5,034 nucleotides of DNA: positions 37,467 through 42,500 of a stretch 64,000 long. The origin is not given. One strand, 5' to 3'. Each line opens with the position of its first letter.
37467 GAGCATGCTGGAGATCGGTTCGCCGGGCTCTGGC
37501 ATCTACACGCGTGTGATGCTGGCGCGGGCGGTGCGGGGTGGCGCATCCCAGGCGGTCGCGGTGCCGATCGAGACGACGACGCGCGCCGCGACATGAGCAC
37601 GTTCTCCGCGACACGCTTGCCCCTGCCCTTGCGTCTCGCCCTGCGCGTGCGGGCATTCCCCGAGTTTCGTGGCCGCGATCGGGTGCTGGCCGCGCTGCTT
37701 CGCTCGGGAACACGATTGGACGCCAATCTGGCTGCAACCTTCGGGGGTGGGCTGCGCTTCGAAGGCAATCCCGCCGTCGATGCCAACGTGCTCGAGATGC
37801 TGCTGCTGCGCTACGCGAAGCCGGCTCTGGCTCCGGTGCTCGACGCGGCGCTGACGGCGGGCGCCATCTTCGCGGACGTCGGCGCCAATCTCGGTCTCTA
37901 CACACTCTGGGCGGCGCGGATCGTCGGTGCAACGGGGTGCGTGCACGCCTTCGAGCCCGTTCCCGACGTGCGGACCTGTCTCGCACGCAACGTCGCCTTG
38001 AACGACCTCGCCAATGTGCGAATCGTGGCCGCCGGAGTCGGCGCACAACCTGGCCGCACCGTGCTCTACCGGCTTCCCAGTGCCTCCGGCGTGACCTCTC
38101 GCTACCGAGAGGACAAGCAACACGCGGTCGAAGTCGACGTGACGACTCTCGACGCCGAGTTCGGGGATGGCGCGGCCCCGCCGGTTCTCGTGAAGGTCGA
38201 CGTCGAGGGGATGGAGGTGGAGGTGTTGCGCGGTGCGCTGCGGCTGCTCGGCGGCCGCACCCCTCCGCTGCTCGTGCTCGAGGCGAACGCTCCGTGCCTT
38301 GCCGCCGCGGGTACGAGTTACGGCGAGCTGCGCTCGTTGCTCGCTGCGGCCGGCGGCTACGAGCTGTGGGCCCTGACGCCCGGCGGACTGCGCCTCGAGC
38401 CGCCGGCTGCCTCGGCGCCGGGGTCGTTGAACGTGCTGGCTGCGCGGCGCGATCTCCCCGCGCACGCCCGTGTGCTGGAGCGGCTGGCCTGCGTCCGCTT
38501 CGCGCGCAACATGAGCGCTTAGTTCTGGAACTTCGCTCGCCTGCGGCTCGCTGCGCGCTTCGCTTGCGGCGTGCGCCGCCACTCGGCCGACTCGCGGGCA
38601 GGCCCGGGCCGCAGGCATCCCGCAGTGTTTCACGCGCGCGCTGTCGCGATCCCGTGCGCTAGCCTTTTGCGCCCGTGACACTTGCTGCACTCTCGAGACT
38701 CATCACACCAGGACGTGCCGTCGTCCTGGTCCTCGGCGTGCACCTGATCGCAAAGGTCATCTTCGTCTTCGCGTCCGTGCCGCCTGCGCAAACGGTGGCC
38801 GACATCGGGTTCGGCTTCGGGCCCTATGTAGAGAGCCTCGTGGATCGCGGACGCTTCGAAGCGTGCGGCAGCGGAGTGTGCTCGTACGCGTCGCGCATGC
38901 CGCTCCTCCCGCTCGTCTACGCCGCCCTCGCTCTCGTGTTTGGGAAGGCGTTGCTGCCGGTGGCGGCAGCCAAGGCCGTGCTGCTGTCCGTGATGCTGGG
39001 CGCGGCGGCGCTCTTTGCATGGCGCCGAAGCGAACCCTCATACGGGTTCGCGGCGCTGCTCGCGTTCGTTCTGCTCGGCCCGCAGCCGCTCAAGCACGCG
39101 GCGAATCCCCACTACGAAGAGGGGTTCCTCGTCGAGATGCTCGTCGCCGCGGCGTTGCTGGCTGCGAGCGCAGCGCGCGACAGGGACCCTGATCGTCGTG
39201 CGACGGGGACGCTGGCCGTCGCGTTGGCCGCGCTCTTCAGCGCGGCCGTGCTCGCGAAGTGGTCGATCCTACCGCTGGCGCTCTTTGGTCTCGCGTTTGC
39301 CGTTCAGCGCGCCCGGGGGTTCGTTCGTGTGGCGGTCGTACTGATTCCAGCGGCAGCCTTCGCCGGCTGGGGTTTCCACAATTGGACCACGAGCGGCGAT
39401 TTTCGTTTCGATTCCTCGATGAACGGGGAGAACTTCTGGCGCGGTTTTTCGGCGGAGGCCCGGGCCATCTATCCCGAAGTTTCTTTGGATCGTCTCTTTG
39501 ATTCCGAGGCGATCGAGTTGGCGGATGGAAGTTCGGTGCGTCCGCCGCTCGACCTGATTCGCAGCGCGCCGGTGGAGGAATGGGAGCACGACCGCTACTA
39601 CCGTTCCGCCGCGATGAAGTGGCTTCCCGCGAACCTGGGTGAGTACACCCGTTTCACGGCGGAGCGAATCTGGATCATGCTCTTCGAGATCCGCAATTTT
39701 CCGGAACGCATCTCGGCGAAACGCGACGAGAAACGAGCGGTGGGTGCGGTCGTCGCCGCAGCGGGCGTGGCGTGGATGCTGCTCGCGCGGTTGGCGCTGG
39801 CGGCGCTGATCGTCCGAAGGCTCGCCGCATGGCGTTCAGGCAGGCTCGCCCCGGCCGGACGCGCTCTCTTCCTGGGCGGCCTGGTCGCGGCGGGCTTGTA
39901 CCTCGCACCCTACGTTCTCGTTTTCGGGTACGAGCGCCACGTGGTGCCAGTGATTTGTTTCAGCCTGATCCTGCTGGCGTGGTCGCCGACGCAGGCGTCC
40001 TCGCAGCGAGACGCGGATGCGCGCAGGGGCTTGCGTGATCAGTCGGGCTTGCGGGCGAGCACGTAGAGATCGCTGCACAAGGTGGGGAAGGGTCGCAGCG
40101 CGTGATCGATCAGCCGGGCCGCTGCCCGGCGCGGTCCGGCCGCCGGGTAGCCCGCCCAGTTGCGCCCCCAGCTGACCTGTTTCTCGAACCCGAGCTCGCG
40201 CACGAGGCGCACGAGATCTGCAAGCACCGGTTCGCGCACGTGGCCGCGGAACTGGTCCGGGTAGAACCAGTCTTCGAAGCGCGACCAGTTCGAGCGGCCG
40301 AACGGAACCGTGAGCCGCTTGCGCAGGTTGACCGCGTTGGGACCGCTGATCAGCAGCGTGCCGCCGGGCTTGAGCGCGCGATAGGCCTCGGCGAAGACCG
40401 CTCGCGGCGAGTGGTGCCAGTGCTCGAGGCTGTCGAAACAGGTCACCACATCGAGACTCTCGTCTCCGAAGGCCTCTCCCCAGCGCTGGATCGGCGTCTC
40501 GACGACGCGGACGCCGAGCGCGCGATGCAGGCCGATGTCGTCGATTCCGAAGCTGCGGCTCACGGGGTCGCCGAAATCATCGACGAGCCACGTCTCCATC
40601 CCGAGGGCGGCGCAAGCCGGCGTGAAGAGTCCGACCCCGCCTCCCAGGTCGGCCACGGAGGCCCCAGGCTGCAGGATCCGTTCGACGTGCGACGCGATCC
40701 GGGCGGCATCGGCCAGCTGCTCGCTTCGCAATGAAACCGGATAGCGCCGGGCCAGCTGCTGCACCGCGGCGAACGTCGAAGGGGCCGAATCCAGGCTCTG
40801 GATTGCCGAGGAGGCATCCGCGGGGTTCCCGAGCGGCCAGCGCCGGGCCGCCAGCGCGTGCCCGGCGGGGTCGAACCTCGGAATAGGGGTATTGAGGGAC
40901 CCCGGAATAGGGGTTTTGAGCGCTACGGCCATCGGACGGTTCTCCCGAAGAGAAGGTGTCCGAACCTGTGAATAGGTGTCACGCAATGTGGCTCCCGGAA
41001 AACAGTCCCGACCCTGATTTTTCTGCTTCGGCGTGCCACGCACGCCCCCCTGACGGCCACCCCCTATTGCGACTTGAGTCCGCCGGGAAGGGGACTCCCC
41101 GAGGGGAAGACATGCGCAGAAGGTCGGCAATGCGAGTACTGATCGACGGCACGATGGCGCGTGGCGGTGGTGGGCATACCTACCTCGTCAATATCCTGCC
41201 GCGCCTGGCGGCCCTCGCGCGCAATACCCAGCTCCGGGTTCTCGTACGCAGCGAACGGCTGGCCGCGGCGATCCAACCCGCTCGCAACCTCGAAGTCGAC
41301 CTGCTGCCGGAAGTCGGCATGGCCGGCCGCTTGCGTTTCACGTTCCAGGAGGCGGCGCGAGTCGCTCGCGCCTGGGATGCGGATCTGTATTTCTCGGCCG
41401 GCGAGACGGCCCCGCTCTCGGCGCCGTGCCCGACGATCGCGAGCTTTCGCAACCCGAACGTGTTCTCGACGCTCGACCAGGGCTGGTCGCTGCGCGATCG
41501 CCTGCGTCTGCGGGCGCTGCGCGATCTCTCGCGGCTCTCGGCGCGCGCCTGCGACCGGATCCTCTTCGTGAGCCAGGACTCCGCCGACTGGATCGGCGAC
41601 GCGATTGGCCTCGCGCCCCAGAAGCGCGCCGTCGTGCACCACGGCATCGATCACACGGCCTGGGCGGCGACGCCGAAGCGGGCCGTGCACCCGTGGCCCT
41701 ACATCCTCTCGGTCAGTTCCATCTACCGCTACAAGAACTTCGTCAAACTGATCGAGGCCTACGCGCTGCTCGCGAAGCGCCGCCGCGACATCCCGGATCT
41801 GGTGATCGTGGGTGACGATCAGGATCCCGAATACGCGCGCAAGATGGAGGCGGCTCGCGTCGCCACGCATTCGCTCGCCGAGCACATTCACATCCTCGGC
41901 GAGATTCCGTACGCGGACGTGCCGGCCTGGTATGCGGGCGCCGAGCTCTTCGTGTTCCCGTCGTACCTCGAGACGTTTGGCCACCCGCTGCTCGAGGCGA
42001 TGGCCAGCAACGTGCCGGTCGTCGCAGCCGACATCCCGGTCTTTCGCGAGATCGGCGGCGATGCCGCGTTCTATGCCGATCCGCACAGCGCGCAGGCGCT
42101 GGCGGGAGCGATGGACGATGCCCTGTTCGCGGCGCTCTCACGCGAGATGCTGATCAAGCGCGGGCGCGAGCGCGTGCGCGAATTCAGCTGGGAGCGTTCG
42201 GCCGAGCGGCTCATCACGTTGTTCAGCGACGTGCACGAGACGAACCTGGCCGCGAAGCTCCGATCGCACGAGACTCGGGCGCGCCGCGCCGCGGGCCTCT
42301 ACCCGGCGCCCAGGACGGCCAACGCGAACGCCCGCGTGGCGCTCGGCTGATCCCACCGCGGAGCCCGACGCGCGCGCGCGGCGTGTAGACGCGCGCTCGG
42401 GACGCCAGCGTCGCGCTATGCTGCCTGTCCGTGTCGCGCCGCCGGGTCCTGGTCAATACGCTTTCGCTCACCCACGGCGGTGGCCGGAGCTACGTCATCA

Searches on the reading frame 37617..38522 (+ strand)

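Call 26: search_protein_families(library=ncbifam, proteins=[window:37617-38522:+], max_evalue=0.00001)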
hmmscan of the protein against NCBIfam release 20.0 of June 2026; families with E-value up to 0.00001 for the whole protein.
window:37617-38522:+ (301 aa): 1 family
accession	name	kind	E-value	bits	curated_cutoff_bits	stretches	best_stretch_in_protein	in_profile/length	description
TIGR01444.1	fkbM_fam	subfamily_domain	3.2e-29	102.2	37.7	1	85-211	2-130/143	FkbM family methyltransferase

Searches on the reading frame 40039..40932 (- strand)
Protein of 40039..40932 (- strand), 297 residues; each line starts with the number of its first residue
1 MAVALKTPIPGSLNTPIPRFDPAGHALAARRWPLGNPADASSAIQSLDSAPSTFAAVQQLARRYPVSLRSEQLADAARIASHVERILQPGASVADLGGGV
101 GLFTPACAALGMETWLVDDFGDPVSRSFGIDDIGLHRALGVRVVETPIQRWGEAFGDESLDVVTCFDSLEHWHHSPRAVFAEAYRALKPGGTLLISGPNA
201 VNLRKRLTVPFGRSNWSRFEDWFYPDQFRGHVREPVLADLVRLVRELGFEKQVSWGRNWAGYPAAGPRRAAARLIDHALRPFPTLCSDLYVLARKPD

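Call 26: search_protein_families(library=ncbifam, proteins=[window:40039-40932:-], max_evalue=0.00001)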
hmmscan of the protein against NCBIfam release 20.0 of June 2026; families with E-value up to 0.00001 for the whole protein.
window:40039-40932:- (297 aa): 1 family
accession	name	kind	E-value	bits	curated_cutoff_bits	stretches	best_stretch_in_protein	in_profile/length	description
NF043040.1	corrin_prot_MT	hypoth_equivalog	2e-06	27.4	180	1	61-196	12-148/216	corrinoid protein-associated methyltransferase CpaM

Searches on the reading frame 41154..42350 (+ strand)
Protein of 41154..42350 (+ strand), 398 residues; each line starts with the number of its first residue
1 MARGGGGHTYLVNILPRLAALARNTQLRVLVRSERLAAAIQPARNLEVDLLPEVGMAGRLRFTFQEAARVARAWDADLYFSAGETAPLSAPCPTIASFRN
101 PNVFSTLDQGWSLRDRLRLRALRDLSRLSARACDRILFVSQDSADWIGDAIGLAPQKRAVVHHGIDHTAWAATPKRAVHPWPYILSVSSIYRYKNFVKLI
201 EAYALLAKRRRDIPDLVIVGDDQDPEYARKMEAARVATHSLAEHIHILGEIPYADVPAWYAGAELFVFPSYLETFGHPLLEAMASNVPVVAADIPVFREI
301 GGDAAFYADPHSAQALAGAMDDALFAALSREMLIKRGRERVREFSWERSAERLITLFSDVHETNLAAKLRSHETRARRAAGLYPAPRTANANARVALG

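Call 26: search_protein_families(library=ncbifam, proteins=[window:41154-42350:+], max_evalue=0.00001)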
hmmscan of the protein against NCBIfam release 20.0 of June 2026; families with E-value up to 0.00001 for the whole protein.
window:41154-42350:+ (398 aa): 23 families
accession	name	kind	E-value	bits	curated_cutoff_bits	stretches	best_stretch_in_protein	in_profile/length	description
TIGR04047.1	MSMEG_0565_glyc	hypoth_equivalog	9.2e-33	113.8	259.85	1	121-357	127-371/373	MSMEG_0565 family glycosyltransferase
NF041876.1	EPS_EpsE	equivalog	2.9e-21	76.2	400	1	154-353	184-389/389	exopolysaccharide biosynthesis GT4 family glycosyltransferase EpsE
TIGR03088.1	stp2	hypoth_equivalog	1.7e-18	66.9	409.05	1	123-358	127-371/374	TIGR03088 family PEP-CTERM/XrtA system glycosyltransferase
TIGR02149.1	glgA_Coryne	subfamily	3.5e-17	62.6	302.4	1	129-360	141-390/391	glycogen synthase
NF038295.1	EPS_HpsP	equivalog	2.7e-16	59.5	550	1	179-360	205-387/388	hormogonium polysaccharide biosynthesis glycosyltransferase HpsP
TIGR03449.1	mycothiol_MshA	equivalog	1.5e-14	53.8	462.5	1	185-360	224-403/406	D-inositol-3-phosphate glycosyltransferase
NF038229.1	Glyco4_Geo_Pelo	equivalog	5.7e-13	48.6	400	1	144-360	121-336/338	GPMC system family 4 glycosyltransferase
TIGR04063.1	stp3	hypoth_equivalog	7.6e-13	48.1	442.05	1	116-359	141-394/397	TIGR04063 family PEP-CTERM/XrtA system glycosyltransferase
NF038255.1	exopoly_VpsD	equivalog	1.1e-12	47.6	300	1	160-299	181-319/381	VpsD family glycosyltransferase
TIGR03999.1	thiol_BshA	equivalog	1.3e-12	47.4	273.7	1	183-358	201-371/375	N-acetyl-alpha-D-glucosaminyl L-malate synthase BshA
NF053787.1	GlcN_PG_synth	equivalog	1.6e-11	43.7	480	1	251-360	250-359/361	N-acetylglucosaminyl phosphatidylglycerol synthase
NF041010.1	glycosy_Agl16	equivalog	1e-10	41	575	1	121-359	122-350/352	glycosylation protein Agl16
NF053513.1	Gtran_IagA_BgsA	equivalog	1.1e-10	41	460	1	233-360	206-331/333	LTA glycolipid anchor biosynthesis glycosyltransferase, IagA/BgsA family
TIGR04157.1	glyco_rSAM_CFB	subfamily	1.8e-09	37.1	400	1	130-294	167-332/406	TIGR04157 family glycosyltransferase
TIGR04348.1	TIGR04348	equivalog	2.8e-09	36.4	300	1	187-357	143-308/310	selenoneine biosynthesis selenosugar synthase SenB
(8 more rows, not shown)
